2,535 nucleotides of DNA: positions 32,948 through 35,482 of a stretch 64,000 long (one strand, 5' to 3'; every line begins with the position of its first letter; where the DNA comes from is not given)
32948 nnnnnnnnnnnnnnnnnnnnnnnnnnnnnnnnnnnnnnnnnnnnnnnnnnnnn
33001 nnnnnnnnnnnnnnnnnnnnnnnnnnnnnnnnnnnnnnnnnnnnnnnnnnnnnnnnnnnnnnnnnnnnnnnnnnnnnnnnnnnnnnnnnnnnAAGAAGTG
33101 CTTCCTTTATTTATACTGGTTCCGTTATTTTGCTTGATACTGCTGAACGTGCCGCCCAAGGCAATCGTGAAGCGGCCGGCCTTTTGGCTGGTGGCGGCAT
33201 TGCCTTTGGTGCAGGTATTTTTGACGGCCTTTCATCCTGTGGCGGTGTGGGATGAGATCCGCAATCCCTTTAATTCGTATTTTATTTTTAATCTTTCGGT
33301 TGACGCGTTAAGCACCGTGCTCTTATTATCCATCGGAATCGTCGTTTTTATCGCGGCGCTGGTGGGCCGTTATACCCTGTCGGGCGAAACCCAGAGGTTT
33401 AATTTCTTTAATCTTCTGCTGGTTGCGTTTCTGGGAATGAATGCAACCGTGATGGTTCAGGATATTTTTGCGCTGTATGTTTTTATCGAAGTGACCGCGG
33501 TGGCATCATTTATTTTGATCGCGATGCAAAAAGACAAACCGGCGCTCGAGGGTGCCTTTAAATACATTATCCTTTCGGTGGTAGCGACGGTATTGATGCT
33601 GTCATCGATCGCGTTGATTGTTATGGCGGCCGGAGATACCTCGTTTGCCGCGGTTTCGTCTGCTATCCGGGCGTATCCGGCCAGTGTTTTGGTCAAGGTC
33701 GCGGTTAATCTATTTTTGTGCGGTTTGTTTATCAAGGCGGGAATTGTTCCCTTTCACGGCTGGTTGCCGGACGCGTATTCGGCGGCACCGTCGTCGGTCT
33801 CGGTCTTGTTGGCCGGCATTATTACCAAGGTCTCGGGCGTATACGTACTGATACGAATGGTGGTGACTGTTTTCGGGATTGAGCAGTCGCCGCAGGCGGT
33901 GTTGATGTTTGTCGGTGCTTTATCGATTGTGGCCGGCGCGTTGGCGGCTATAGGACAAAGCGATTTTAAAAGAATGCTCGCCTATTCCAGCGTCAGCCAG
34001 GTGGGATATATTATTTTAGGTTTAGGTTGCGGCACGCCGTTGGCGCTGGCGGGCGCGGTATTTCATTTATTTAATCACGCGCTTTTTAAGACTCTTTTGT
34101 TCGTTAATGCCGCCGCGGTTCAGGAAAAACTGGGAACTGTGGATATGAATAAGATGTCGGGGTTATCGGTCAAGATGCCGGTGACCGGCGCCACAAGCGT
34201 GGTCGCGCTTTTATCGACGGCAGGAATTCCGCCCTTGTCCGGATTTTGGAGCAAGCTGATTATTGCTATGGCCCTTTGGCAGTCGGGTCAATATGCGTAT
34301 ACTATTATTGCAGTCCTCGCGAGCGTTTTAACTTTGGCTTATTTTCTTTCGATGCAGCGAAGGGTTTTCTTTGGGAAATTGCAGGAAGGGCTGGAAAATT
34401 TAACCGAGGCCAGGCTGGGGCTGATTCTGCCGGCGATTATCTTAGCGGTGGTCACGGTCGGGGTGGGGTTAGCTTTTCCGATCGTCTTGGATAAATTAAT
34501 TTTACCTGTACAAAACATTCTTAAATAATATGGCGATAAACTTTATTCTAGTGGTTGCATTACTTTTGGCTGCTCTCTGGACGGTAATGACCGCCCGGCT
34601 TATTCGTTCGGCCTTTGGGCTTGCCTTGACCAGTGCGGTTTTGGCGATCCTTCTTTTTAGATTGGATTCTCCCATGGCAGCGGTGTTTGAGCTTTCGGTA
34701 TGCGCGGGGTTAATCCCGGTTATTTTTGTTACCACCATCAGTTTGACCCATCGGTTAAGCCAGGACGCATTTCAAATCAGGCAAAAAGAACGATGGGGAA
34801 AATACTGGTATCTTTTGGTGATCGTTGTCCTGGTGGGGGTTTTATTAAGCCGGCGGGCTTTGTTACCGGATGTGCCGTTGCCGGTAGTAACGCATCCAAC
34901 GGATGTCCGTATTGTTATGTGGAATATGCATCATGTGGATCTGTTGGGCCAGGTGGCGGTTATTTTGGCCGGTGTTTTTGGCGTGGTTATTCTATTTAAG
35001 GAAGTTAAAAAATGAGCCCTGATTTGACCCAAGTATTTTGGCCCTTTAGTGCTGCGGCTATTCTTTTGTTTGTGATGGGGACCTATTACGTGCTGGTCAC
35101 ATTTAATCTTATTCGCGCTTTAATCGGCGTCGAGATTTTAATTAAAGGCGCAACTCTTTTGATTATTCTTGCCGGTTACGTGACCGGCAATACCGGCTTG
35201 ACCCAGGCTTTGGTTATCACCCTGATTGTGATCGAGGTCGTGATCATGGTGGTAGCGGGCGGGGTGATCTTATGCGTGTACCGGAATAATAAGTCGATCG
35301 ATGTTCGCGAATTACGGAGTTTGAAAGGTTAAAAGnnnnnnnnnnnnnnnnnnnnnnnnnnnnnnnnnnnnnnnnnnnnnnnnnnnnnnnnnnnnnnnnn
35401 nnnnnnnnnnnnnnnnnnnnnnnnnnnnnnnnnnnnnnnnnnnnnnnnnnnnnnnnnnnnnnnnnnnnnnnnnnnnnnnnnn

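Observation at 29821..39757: Complete Mbh/Mrp-type group-4 [NiFe] hydrogenase operon with a dedicated maturation protease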

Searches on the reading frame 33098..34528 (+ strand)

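Call 4: search_protein_families(library=pfam, proteins=[window:33098-34528:+], max_evalue=0.01)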
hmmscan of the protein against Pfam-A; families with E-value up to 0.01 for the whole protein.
window:33098-34528:+ (476 aa): 2 families
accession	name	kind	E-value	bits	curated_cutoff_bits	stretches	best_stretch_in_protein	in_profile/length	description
PF00361.26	Proton_antipo_M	-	4.4e-67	226.8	21.5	1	121-412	2-294/294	NADH:quinone oxidoreductase/Mrp antiporter, TM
PF10125.14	NADHdeh_related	-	9.2e-06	25.7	27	1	106-254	73-211/218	NADH dehydrogenase I, subunit N related protein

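Call 6: search_protein_families(library=ncbifam, proteins=[window:33098-34528:+], max_evalue=0.01)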
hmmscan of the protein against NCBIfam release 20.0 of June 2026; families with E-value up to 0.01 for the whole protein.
window:33098-34528:+ (476 aa): 76 families (the best 25 are shown)
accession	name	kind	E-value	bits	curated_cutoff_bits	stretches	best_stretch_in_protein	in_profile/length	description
NF006240.0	PRK08376.1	subfamily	1.3e-82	278.4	662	1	66-475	86-507/521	putative monovalent cation/H+ antiporter subunit D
NF006419.0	PRK08668.1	equivalog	2.3e-81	274.4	617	1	32-465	32-472/613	NADH dehydrogenase subunit M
NF009306.0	PRK12663.1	equivalog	1.2e-78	265.1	542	1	62-464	69-471/498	Na+/H+ antiporter subunit D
TIGR01770.1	NDH_I_N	subfamily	1.1e-73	248.8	332.6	1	2-455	5-465/472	NADH-quinone oxidoreductase subunit NuoN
TIGR01972.1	NDH_I_M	subfamily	3.8e-73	246.8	263.8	1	62-474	70-482/486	NADH-quinone oxidoreductase subunit M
NF005818.0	PRK07691.1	equivalog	2.6e-72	244.4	586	1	4-460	8-469/496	Na+/H+ antiporter subunit D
NF006241.0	PRK08377.1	equivalog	5e-68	230.3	645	1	55-458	63-461/494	NADH dehydrogenase subunit N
NF009287.0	PRK12647.1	equivalog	2.3e-67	228.1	937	1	5-468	5-475/773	putative monovalent cation/H+ antiporter subunit A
NF005086.0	PRK06521.1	equivalog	6.2e-67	226.5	667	1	11-467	21-499/669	hydrogenase 4 subunit B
NF009305.0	PRK12662.1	equivalog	2e-64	218.2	700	1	60-462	67-477/492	putative monovalent cation/H+ antiporter subunit D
NF009310.0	PRK12668.1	equivalog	7.2e-64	216.6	564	1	7-467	7-440/584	Na(+)/H(+) antiporter subunit D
NF006238.0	PRK08375.1-4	equivalog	3.4e-63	214.2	626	1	44-427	51-432/531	putative monovalent cation/H+ antiporter subunit D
NF009308.0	PRK12665.1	equivalog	4.3e-62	210.3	585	1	65-433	75-447/531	Na+/H+ antiporter subunit D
NF004440.0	PRK05777.1-3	equivalog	6.3e-62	210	519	1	41-454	47-460/477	NADH-quinone oxidoreductase subunit NuoN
NF009288.0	PRK12648.1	equivalog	6.6e-62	209.8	1104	1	30-467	30-478/954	monovalent cation/H+ antiporter subunit A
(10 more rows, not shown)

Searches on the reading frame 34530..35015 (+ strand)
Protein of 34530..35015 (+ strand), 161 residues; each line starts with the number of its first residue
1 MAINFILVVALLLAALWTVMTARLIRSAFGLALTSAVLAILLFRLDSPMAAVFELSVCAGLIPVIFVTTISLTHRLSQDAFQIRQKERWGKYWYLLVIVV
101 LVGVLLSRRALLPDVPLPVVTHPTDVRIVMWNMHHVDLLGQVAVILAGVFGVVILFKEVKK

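Call 4: search_protein_families(library=pfam, proteins=[window:34530-35015:+], max_evalue=0.01)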
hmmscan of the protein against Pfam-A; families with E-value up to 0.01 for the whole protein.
window:34530-35015:+ (161 aa): 1 family
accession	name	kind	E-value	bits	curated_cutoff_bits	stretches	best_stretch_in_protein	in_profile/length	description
PF00499.25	Oxidored_q3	-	4.6e-08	33.4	33.2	1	15-106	2-91/146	NADH-ubiquinone/plastoquinone oxidoreductase chain 6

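Call 6: search_protein_families(library=ncbifam, proteins=[window:34530-35015:+], max_evalue=0.01)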
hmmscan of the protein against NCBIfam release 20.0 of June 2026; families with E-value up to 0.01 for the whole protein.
window:34530-35015:+ (161 aa): 5 families
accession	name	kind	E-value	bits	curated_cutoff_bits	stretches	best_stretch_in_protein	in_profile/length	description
NF006242.0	PRK08378.1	subfamily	1e-08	35.5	98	1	1-78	5-82/85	hypothetical protein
NF009159.0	PRK12504.1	equivalog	1.6e-06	28.2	141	1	2-123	5-124/178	DUF4040 domain-containing protein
NF009161.0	PRK12507.1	equivalog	0.00054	19.2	272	1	6-106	14-106/336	putative monovalent cation/H+ antiporter subunit B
NF004923.0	PRK06280.1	equivalog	0.002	18.4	80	1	2-76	3-77/79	hypothetical protein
NF010185.0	PRK13664.1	equivalog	0.0058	16.6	98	1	91-107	6-22/65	hypothetical protein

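Call 25: search_solved_structures(query=window:34530-35015:+, max_evalue=10, show_alignments=2)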
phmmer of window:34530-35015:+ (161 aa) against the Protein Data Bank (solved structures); distinct sequences matched with E-value up to 10: 4.
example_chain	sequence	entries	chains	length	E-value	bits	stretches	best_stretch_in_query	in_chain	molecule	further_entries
6u8y_D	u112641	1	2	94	5.9e-06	29.6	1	2-79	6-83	DUF4040 domain-containing protein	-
6cfw_D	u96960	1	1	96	0.00095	22.5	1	1-80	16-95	MBH subunit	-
9h9e_B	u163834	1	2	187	0.082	16.2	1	51-104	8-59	Novel acetylcholine receptor chaperone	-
7eu3_G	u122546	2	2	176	0.11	15.7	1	10-73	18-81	NAD(P)H-quinone oxidoreductase subunit 6, chloroplastic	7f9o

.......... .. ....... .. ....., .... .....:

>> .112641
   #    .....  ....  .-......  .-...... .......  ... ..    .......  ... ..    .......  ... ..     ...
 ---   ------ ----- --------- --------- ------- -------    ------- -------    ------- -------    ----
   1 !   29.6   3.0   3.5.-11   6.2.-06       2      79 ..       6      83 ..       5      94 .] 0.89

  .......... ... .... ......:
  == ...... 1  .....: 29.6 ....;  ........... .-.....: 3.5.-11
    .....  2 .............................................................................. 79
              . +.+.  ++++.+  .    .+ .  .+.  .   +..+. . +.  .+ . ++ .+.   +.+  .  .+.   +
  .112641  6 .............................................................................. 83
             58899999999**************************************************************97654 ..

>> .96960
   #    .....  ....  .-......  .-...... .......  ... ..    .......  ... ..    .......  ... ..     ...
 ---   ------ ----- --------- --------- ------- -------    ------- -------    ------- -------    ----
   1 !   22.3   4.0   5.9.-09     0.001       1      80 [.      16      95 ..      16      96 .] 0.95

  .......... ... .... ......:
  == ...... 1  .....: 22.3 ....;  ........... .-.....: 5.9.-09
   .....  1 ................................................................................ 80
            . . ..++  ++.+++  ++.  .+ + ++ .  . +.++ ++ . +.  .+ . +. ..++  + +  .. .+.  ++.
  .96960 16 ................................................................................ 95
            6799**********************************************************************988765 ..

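Call 39: search_solved_structures(query=A1, max_evalue=10, show_alignments=4)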
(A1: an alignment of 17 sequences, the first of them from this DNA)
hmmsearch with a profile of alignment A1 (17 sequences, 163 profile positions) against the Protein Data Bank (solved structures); distinct sequences matched with E-value up to 10: 11.
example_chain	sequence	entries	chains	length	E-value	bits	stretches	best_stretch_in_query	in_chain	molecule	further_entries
6u8y_D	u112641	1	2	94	1.6e-10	44.4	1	2-82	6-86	DUF4040 domain-containing protein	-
6cfw_D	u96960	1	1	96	3.9e-08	36.6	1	1-79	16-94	MBH subunit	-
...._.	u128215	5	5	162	0.023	17.8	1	10-108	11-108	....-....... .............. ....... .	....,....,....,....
7p61_J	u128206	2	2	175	0.038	17.1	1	10-108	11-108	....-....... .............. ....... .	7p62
3rko_J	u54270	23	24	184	0.041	17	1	10-108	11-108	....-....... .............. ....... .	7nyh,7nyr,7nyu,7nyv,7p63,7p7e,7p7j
2akh_Z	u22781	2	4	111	0.14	15.2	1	94-150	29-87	Preprotein translocase secE subunit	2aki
5gae_h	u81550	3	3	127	0.16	15.1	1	94-150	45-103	Protein translocase subunit SecE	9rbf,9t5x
4v6m_BB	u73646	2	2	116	0.16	15.1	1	94-151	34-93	Preprotein translocase secE subunit | PROTEIN TRANSLOCASE SUBUNIT SECE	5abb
5mg3_E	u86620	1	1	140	0.29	14.2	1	94-150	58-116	Protein translocase subunit SecE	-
7eu3_G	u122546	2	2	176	0.97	12.5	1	8-78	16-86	NAD(P)H-quinone oxidoreductase subunit 6, chloroplastic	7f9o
9h9e_B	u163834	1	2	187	1.3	12.1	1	51-104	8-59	Novel acetylcholine receptor chaperone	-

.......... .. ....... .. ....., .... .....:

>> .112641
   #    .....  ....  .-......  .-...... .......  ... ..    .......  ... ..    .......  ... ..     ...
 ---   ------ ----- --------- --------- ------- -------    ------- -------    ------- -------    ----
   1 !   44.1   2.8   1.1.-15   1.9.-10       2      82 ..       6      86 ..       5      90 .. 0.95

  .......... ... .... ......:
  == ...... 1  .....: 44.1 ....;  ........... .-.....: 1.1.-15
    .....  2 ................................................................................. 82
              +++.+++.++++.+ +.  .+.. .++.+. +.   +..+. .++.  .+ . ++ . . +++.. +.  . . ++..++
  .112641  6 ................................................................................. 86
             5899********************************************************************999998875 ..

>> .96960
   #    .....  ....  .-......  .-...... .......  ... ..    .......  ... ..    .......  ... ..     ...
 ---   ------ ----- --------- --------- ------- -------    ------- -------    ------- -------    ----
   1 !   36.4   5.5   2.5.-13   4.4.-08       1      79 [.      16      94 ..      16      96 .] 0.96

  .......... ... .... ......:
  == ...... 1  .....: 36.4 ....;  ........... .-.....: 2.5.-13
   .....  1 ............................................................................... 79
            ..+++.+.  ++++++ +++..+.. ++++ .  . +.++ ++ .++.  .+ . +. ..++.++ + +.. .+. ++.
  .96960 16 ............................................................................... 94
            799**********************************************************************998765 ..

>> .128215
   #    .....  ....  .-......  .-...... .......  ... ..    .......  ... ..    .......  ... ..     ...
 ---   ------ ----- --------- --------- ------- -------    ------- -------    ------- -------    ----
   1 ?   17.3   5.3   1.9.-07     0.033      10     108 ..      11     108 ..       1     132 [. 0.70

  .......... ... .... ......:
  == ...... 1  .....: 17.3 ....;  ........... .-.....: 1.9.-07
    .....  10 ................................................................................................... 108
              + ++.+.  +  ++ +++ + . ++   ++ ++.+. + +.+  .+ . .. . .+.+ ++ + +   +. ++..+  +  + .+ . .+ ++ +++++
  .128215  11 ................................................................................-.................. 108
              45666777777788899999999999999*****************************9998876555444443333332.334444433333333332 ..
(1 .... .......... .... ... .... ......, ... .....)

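Call 55: search_protein_families(library=pfam, alignment_id=A1, max_evalue=0.01)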
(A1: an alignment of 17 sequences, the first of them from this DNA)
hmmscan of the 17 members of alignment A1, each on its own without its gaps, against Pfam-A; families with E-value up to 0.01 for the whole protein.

A. member 1, seq(161 aa): 1 family
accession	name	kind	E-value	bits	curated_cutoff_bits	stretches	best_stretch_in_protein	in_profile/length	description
PF00499.25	Oxidored_q3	-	4.6e-08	33.4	33.2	1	15-106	2-91/146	NADH-ubiquinone/plastoquinone oxidoreductase chain 6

B. families by the number of members that match (of 17 scanned): 5 families
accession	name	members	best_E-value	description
PF00499.25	Oxidored_q3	17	1e-10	NADH-ubiquinone/plastoquinone oxidoreductase chain 6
PF13244.11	MbhD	14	5.9e-06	MBH, subunit D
PF13520.12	AA_permease_2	1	0.00073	Amino acid permease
PF06305.16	LapA_dom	1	0.0024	Lipopolysaccharide assembly protein A domain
PF01292.26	Ni_hydr_CYTB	1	0.0034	Prokaryotic cytochrome b561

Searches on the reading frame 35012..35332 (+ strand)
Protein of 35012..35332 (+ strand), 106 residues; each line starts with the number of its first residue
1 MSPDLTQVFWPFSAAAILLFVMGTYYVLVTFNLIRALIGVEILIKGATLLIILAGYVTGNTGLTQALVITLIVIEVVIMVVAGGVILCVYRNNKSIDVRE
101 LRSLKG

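Call 4: search_protein_families(library=pfam, proteins=[window:35012-35332:+], max_evalue=0.01)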
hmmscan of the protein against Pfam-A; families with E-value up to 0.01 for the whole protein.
window:35012-35332:+ (106 aa): 1 family
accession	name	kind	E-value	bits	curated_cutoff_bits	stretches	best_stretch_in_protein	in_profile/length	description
PF00420.29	Oxidored_q2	-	1.9e-16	60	26.1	1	12-106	2-95/95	NADH-ubiquinone/plastoquinone oxidoreductase chain 4L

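Call 6: search_protein_families(library=ncbifam, proteins=[window:35012-35332:+], max_evalue=0.01)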
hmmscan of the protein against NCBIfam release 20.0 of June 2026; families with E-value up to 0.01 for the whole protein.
window:35012-35332:+ (106 aa): 12 families
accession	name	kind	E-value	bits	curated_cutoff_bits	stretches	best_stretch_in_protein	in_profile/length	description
NF004320.0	PRK05715.1-2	equivalog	1e-09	38.3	57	1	15-105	9-98/99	NADH-quinone oxidoreductase subunit NuoK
NF006250.0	PRK08388.1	equivalog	9.7e-09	35.7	137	2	62-106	75-119/119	putative monovalent cation/H+ antiporter subunit C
NF004322.0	PRK05715.1-4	equivalog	1.3e-07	31.5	128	1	15-105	12-103/104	NADH-quinone oxidoreductase subunit NuoK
NF005618.0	PRK07375.1-3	equivalog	3.2e-07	30.6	107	2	62-100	76-114/119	putative monovalent cation/H+ antiporter subunit C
NF004319.0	PRK05715.1-1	equivalog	7.1e-07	29.4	101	1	16-106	11-100/100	NADH-quinone oxidoreductase subunit NuoK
NF009301.0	PRK12658.1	equivalog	1.9e-06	27.6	156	0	14-59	6-51/125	Na+/H+ antiporter subunit C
NF005621.0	PRK07375.1-6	equivalog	4.8e-06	26.4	126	1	15-104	13-116/120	putative monovalent cation/H+ antiporter subunit C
NF040614.1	F420_dehyd_FpoK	exception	1e-05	25.9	145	1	14-104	7-96/98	F420H2 dehydrogenase subunit FpoK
NF009303.0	PRK12660.1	subfamily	1.5e-05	24.9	132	1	18-106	11-109/114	putative monovalent cation/H+ antiporter subunit C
NF009304.0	PRK12661.1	equivalog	7.3e-05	22.8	152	1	63-106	97-140/140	putative monovalent cation/H+ antiporter subunit C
NF005624.0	PRK07375.2-3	equivalog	0.0013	18.9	95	0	15-84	10-92/105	cation:proton antiporter subunit C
NF006372.0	PRK08600.1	equivalog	0.0031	17.6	127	0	18-105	11-107/113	Na(+)/H(+) antiporter subunit C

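Call 27: search_solved_structures(query=window:35012-35332:+, max_evalue=1)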
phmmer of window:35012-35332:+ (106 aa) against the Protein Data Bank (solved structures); distinct sequences matched with E-value up to 1: 14.
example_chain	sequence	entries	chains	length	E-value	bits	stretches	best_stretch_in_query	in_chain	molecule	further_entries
6u8y_G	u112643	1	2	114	2.5e-09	40.8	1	15-106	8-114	Monovalent cation/H+ antiporter subunit C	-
6hum_E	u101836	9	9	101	6.2e-08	36.4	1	15-105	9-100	NAD(P)H-quinone oxidoreductase subunit 4L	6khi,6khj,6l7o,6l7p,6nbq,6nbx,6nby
6cfw_G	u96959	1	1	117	3.7e-06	30.7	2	61-106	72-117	Monovalent cation/H+ antiporter subunit C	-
3rko_K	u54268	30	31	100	1.2e-05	29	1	16-105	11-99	NADH-QUINONE OXIDOREDUCTASE SUBUNIT K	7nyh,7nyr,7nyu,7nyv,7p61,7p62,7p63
4he8_K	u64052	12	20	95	2.4e-05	28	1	15-106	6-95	NADH-quinone oxidoreductase subunit 11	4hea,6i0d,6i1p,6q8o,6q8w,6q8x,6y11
7qru_C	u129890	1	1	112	3.6e-05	27.5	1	16-102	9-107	Na(+)/H(+) antiporter subunit C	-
7wff_E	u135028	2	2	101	4.2e-05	27.3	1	17-100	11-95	NAD(P)H-quinone oxidoreductase subunit 4L, chloroplastic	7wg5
9grx_E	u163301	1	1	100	6.3e-05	26.7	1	17-101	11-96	NAD(P)H-quinone oxidoreductase subunit 4L, chloroplastic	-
9rbf_V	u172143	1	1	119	0.001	22.8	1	16-75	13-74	NuoK-86 nascent peptide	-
7eu3_E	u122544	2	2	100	0.0011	22.8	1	16-100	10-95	NAD(P)H-quinone oxidoreductase subunit 4L, chloroplastic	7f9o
9t5x_V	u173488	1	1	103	0.0012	22.7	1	16-65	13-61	NADH-quinone oxidoreductase subunit K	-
8e9g_K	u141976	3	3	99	0.0037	21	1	16-105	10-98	NADH-quinone oxidoreductase subunit K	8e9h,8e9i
6z16_C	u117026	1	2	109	0.0058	20.4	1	19-106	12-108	Multisubunit Na+/H+ antiporter, C subunit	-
7zm7_L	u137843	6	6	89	0.26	15.1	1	17-98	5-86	NADH-ubiquinone oxidoreductase chain 4L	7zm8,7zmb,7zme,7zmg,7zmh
